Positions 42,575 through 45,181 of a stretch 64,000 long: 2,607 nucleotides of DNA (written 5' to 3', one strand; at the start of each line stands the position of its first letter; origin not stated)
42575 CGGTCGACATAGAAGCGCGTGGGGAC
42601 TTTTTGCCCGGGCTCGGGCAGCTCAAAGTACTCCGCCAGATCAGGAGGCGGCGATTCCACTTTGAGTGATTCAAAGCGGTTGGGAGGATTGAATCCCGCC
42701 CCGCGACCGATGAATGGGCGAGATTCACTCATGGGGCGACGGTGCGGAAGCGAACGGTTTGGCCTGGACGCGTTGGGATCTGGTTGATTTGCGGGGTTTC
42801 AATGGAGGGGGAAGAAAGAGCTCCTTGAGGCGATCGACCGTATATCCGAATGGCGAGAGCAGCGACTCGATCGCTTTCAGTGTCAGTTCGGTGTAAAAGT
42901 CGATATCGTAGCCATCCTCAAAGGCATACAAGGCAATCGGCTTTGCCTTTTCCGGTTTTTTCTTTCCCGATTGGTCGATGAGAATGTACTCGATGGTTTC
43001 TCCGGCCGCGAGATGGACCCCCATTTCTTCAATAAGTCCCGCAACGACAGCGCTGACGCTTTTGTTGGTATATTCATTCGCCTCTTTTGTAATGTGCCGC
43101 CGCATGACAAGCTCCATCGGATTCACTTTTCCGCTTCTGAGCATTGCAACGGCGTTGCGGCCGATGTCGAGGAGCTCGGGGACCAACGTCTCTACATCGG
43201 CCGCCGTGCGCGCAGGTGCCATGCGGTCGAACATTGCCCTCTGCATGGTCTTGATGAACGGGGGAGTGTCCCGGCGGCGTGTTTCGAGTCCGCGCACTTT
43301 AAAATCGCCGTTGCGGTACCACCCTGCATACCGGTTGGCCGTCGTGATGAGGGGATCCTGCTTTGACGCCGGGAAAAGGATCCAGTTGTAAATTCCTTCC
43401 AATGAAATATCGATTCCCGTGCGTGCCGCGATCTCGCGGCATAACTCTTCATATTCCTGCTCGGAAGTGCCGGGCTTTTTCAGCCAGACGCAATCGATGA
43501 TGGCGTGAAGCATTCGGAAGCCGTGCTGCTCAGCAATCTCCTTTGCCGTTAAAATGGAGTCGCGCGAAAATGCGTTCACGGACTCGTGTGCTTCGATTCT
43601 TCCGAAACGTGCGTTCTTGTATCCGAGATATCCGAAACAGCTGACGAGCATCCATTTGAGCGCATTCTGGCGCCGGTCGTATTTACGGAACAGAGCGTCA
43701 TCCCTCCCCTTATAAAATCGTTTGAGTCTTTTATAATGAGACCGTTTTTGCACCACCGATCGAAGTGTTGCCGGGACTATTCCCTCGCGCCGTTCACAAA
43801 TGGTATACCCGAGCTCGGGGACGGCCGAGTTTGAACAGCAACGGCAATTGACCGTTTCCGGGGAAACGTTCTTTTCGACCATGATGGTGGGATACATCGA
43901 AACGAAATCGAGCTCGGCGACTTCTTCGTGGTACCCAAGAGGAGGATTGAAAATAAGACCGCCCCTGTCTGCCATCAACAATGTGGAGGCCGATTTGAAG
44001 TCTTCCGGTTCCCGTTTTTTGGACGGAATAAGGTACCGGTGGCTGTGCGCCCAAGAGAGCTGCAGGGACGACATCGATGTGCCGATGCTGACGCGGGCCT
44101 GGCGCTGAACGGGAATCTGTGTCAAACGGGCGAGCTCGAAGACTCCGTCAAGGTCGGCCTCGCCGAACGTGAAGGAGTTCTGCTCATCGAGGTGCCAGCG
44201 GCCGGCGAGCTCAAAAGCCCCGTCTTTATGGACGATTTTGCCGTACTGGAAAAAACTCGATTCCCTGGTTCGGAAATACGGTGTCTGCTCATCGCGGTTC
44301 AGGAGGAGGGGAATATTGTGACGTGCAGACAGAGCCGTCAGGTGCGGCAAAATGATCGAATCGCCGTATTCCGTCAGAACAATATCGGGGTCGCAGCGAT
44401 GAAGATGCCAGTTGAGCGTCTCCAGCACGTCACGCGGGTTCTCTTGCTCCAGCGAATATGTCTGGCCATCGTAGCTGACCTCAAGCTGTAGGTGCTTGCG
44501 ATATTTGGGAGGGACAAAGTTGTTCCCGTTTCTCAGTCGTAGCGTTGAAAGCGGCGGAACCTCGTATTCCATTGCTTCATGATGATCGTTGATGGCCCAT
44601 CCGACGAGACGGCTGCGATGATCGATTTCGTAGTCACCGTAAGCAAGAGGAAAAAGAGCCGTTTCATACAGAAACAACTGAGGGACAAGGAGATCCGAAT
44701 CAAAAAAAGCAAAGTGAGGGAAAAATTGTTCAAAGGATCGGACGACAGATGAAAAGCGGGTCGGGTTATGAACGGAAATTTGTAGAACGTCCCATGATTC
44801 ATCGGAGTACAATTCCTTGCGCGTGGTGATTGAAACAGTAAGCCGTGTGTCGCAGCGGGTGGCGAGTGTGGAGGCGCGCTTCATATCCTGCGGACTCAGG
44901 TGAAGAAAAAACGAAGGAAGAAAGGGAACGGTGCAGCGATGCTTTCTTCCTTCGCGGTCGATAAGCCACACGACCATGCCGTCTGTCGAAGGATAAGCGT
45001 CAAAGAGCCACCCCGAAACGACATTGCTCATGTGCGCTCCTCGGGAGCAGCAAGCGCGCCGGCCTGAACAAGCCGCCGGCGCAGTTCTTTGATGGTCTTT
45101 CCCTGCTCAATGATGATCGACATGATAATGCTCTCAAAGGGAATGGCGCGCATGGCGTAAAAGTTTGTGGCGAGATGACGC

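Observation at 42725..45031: Pol II-like polymerase with apparently inactivated exonuclease and altered motif C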

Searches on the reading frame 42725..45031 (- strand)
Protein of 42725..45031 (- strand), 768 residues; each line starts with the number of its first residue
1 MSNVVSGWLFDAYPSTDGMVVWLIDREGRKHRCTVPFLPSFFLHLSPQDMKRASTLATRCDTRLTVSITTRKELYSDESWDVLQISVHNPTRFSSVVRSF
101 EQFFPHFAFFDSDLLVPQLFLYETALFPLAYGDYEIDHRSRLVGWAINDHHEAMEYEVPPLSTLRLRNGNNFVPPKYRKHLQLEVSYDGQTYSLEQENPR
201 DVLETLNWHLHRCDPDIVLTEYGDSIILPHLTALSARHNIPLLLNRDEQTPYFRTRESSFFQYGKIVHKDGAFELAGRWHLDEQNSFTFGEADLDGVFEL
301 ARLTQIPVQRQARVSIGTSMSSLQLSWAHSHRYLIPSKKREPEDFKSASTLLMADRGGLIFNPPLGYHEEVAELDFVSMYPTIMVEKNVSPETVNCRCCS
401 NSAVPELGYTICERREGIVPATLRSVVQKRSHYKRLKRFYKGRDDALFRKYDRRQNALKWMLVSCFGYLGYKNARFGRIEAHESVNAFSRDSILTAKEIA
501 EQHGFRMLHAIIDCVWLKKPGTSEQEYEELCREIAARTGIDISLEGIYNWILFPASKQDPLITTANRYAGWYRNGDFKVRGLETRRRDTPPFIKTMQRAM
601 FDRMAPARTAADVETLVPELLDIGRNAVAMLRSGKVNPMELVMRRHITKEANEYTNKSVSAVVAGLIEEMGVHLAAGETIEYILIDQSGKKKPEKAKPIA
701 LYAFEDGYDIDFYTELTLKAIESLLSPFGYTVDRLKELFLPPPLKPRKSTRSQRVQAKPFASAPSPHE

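Call 3: search_protein_families(library=pfam, proteins=[window:42725-45031:-], max_evalue=0.01)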
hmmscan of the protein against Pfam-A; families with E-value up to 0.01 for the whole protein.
window:42725-45031:- (768 aa): 1 family
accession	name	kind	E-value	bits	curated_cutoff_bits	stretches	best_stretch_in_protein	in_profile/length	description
PF00136.26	DNA_pol_B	-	3.5e-34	118.8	23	1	322-721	17-446/453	DNA polymerase family B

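Call 4: search_solved_structures(query=window:42725-45031:-, max_evalue=0.01, show_alignments=2)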
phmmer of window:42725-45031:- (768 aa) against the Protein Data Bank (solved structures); distinct sequences matched with E-value up to 0.01: 82 (the best 60 are shown).
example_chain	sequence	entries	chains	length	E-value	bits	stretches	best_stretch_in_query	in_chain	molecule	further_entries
4fm2_A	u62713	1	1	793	5.3e-45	157.3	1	282-736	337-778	DNA polymerase 1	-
4flt_A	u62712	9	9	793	6.8e-45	156.9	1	282-736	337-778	DNA polymerase 1 | Pyrococcus abyssi B family DNA polymerase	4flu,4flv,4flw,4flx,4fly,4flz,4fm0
6wya_A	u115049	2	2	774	1.8e-43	152.2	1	277-736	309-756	DNA polymerase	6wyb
4k8z_A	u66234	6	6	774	7.3e-43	150.2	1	277-736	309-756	DNA polymerase | DNA polymerase,DNA polymerase,DNA polymerase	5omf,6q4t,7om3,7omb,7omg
1wn7_A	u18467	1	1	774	8.1e-43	150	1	277-736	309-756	Family B DNA Polymerase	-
1wns_A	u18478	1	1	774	8.7e-43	149.9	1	277-736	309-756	DNA POLYMERASE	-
8s84_A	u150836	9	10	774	1.1e-42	149.6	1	277-736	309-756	DNA polymerase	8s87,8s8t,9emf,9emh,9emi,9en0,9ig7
5h12_A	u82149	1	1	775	2e-42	148.7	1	286-735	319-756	Deep Vent DNA Polymerase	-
4ahc_A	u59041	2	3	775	5e-42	147.4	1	278-735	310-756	DNA POLYMERASE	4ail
9oat_A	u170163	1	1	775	8.5e-42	146.7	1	274-736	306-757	5-270, TNA polymerase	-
5vu5_A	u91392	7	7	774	9.1e-42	146.6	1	277-736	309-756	DNA polymerase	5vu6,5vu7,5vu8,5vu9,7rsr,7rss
2jgu_A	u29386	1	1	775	1.1e-41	146.2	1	278-735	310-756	DNA POLYMERASE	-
3a2f_A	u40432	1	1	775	1.2e-41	146.2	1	278-735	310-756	DNA polymerase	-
1qht_A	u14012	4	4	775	1.5e-41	145.9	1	285-735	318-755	PROTEIN (DNA POLYMERASE) | DNA polymerase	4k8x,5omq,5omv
7rsu_A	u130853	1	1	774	2.3e-41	145.2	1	277-736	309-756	DNA polymerase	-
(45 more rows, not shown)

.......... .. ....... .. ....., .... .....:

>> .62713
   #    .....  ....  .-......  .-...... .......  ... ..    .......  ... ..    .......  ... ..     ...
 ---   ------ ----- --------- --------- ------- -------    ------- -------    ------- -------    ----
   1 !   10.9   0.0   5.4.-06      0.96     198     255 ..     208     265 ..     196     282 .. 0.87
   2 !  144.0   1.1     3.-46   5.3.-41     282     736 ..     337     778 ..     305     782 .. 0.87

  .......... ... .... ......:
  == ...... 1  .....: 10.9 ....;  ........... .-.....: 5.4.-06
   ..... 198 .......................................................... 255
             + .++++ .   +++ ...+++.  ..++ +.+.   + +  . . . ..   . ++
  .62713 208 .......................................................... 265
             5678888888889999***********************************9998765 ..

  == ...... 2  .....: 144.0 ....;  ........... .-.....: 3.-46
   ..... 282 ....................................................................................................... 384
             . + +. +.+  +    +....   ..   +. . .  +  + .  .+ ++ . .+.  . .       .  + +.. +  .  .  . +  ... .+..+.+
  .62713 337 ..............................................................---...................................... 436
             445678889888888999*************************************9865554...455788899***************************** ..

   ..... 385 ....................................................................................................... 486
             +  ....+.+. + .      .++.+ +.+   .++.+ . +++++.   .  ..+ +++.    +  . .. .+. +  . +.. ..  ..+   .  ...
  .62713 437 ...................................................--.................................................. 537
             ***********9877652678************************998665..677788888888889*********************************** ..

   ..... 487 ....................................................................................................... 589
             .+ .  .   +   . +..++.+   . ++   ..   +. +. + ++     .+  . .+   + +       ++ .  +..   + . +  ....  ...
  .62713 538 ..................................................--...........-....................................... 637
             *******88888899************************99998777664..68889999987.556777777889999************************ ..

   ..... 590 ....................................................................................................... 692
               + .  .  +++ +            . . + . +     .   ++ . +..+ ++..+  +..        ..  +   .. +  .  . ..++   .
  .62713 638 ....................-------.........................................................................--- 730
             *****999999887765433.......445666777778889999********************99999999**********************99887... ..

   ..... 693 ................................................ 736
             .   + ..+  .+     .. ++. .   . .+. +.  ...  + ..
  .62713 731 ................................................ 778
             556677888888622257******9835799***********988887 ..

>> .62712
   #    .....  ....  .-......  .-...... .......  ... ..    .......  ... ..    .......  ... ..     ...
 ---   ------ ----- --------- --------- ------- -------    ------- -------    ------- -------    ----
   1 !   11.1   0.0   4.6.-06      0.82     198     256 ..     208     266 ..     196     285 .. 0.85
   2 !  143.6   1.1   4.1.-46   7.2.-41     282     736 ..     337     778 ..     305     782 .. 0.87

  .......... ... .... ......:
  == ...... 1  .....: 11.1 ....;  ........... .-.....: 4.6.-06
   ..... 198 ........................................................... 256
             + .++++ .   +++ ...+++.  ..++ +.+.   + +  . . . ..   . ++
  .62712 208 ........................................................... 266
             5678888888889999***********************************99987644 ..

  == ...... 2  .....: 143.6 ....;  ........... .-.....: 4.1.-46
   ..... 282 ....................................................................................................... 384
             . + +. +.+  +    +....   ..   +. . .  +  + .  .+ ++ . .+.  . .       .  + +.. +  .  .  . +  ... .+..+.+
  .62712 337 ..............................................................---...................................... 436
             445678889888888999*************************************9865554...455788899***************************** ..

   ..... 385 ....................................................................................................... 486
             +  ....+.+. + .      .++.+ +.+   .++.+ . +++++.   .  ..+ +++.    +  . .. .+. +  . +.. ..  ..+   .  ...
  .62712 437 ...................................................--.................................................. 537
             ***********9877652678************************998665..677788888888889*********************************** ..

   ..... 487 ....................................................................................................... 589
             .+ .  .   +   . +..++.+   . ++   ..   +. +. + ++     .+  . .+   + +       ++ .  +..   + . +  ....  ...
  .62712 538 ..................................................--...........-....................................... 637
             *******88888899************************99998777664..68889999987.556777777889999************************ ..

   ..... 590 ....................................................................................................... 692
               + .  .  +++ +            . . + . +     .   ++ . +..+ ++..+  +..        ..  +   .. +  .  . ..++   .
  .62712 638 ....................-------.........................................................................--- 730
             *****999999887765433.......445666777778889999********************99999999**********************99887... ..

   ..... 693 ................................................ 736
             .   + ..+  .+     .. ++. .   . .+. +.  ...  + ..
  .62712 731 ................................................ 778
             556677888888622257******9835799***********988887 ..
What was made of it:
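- Tried and rejected: Single-sequence phmmer pairing of D282 with the Exo III Asp (call 4).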

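Call 5: find_homologous_proteins(query=window:42725-45031:-, max_evalue=1e-10)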
Query window:42725-45031:- (768 aa): 5467 proteins with E <= 1e-10 among 8000 candidates; the best 120 are listed.
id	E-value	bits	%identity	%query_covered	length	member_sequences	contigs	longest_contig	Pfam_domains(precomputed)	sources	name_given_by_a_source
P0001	0.0e+0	1777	99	100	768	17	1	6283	PF00136.27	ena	-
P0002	0.0e+0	1674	93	99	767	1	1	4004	PF00136.27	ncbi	-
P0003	0.0e+0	1613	89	100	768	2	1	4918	PF00136.27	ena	-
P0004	0.0e+0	1613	90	99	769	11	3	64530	PF00136.27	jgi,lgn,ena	-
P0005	0.0e+0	1601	88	100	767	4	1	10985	PF00136.27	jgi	jgi:DNA polymerase-2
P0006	0.0e+0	1534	85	99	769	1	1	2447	PF00136.27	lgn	-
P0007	0.0e+0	1412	79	97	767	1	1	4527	PF00136.27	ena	-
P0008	0.0e+0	1394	92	84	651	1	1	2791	PF00136.27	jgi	jgi:DNA polymerase-2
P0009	0.0e+0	1330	75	98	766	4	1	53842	PF00136.27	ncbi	ncbi:MAG: DNA polymerase domain-containing protein [Bacteroidota bacterium]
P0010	0.0e+0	1330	74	99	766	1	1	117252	PF00136.27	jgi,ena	-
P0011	0.0e+0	1327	74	98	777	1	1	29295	PF00136.27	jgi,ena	-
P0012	0.0e+0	1324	74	98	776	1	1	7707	PF00136.27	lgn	-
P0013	0.0e+0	1316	74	99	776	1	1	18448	PF00136.27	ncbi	-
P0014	0.0e+0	1315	74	98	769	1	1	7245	PF00136.27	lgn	-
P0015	0.0e+0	1313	75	96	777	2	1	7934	PF00136.27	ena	-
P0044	0.0e+0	1262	70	99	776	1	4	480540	PF00136.27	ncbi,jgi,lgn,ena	ncbi:MAG: DNA polymerase domain-containing protein [Bacteroidota bacterium]|jgi:DNA polymerase-2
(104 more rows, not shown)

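Call 8: search_protein_families(library=ncbifam, proteins=[window:42725-45031:-], max_evalue=0.01)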
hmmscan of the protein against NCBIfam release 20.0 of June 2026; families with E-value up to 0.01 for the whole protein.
window:42725-45031:- (768 aa): 9 families
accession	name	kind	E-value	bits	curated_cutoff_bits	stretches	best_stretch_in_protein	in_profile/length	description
NF004416.0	PRK05761.1-2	equivalog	6.4e-121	404.9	516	1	8-729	2-650/665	type B DNA-directed DNA polymerase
NF004418.0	PRK05761.1-4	subfamily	3.1e-117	392.6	692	1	184-733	155-698/717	type B DNA-directed DNA polymerase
NF004417.0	PRK05761.1-3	equivalog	7e-50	169.9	780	1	298-737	424-853/858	DNA-directed DNA polymerase I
NF004419.0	PRK05761.1-5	equivalog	3e-43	147.9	1285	1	300-733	493-918/932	DNA-directed DNA polymerase I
NF004415.0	PRK05761.1-1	equivalog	2.4e-32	111.8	1289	1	299-736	434-865/883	DNA-directed DNA polymerase I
TIGR00592.1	pol2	superfamily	1.2e-31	109.7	239.95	1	356-692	801-1137/1176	DNA polymerase (pol2)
NF004421.0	PRK05762.1-2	equivalog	1.9e-18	66.2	570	1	352-691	408-750/795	DNA polymerase II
NF004422.0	PRK05762.1-4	equivalog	7.4e-11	41.1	1103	1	351-655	399-702/789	DNA polymerase II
NF004420.0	PRK05762.1-1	equivalog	7.5e-09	34.8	1435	1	354-662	398-703/783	DNA polymerase II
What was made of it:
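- On PolB2 / G2 family B polymerases: Indirect evidence only: the best NCBIfam models are archaeal-type, but their scores are below the curated cut-offs (call 8).
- On E. coli Pol II family: NF004420-NF004422 score 35-66 bits against cut-offs of 570-1435 (call 8).
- Sequence and profile: archaeal-type PolB models score 393-405 bits and Pol II models 35-66 bits (call 8). Pol II models score 35-66 bits, against about 400 bits for archaeal-type models (call 8).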

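Call 20: find_encoding_contigs(protein=P0044, flank=6000, max_places=2)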
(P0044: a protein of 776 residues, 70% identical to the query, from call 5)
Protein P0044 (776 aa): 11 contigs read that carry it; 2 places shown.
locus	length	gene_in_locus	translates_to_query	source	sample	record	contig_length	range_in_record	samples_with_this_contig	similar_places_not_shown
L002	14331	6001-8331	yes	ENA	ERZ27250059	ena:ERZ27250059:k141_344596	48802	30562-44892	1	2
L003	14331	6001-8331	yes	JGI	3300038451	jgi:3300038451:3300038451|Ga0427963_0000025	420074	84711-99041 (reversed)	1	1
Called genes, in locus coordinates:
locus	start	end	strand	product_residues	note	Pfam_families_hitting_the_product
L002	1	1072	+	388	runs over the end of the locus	PF00128:Alpha-amylase, PF16657:Malt_amylase_C (faint)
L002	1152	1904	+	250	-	PF08241:Methyltransf_11 (faint), PF01135:PCMT, PF00398:RrnaAD (weak), PF13649:Methyltransf_25 (weak)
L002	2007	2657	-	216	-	PF12844:HTH_19 (weak), PF13560:HTH_31 (weak), PF01381:HTH_3, PF07022:Phage_CI_repr (weak), PF00717:Peptidase_S24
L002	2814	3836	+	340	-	PF01904:DUF72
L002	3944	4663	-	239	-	PF02586:SRAP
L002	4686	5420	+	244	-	-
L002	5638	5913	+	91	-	PF26485:DUF8156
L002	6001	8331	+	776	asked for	PF00136:DNA_pol_B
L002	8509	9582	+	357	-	PF04055:Radical_SAM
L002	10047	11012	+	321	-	PF00005:ABC_tran, PF13304:AAA_21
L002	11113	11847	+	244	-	PF12698:ABC2_membrane_3, PF12679:ABC2_membrane_2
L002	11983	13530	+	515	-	PF23357:DUF7088, PF09822:ABC_transp_aux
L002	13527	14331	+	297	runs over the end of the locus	PF14238:DUF4340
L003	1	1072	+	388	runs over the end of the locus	PF00128:Alpha-amylase, PF16657:Malt_amylase_C (faint)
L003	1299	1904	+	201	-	PF01135:PCMT, PF00398:RrnaAD (weak), PF08241:Methyltransf_11 (weak), PF13649:Methyltransf_25 (weak)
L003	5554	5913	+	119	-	PF26485:DUF8156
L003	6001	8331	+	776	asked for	PF00136:DNA_pol_B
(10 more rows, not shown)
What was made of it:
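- A LexA-like HTH+S24 gene, SRAP and DUF72 lie next to the operon in a 70%-identical relative (call 20). The same synteny is seen in a 70%-identical relative (call 20).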

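Call 21: find_encoding_contigs(protein=window:42725-45031:-, flank=6000, max_places=3)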
Protein window:42725-45031:- (768 aa): 22 contigs read that carry it; 3 places shown.
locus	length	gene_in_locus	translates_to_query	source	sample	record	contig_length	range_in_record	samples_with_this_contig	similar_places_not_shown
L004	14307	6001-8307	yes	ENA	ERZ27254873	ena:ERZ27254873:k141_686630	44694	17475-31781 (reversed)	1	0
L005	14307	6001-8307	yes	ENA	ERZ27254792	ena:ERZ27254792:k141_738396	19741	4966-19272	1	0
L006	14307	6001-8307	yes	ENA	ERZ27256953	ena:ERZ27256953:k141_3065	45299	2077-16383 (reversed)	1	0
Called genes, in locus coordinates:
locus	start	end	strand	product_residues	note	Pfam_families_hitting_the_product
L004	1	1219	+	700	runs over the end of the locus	PF00122:E1-E2_ATPase, PF00702:Hydrolase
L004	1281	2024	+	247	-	-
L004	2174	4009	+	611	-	PF02129:Peptidase_S15, PF00326:Peptidase_S9 (faint), PF08530:PepX_C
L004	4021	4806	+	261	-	PF04199:Cyclase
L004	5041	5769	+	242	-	-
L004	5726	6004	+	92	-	PF26485:DUF8156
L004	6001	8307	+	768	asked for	PF00136:DNA_pol_B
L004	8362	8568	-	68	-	-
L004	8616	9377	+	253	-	PF04055:Radical_SAM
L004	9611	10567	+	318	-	PF00005:ABC_tran, PF13304:AAA_21 (weak)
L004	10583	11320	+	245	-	PF12679:ABC2_membrane_2, PF12730:ABC2_membrane_4 (weak), PF12698:ABC2_membrane_3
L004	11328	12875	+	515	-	PF23357:DUF7088, PF09822:ABC_transp_aux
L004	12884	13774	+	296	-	PF14238:DUF4340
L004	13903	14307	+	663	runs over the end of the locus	PF13616:Rotamase_3, PF00639:Rotamase, PF13145:Rotamase_2, PF13616:Rotamase_3, PF00639:Rotamase, PF13145:Rotamase_2, PF00639:Rotamase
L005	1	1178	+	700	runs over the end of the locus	PF00122:E1-E2_ATPase, PF00702:Hydrolase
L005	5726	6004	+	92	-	PF26485:DUF8156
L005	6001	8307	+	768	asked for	PF00136:DNA_pol_B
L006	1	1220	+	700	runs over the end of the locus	PF00122:E1-E2_ATPase, PF00702:Hydrolase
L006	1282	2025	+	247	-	-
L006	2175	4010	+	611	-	PF02129:Peptidase_S15, PF00326:Peptidase_S9 (faint), PF08530:PepX_C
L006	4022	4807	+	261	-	PF04199:Cyclase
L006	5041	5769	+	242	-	-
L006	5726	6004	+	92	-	PF26485:DUF8156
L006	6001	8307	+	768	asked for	PF00136:DNA_pol_B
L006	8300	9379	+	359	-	PF04055:Radical_SAM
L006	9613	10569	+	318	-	PF00005:ABC_tran, PF13304:AAA_21 (weak)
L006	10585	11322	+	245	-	PF12679:ABC2_membrane_2, PF12730:ABC2_membrane_4 (weak), PF12698:ABC2_membrane_3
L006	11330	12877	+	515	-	PF23357:DUF7088, PF09822:ABC_transp_aux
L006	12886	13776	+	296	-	PF14238:DUF4340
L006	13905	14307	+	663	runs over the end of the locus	PF13616:Rotamase_3, PF00639:Rotamase, PF13145:Rotamase_2, PF13616:Rotamase_3, PF00639:Rotamase, PF13145:Rotamase_2, PF00639:Rotamase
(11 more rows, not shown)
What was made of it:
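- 45028..45306 (-): PPB2 (arCOG07300 / Pfam DUF8156), 92 aa. It starts with the hallmark MGRT and is preceded by AAGGAG. The identical protein is annotated PF26485 in L004-L006 (call 21).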
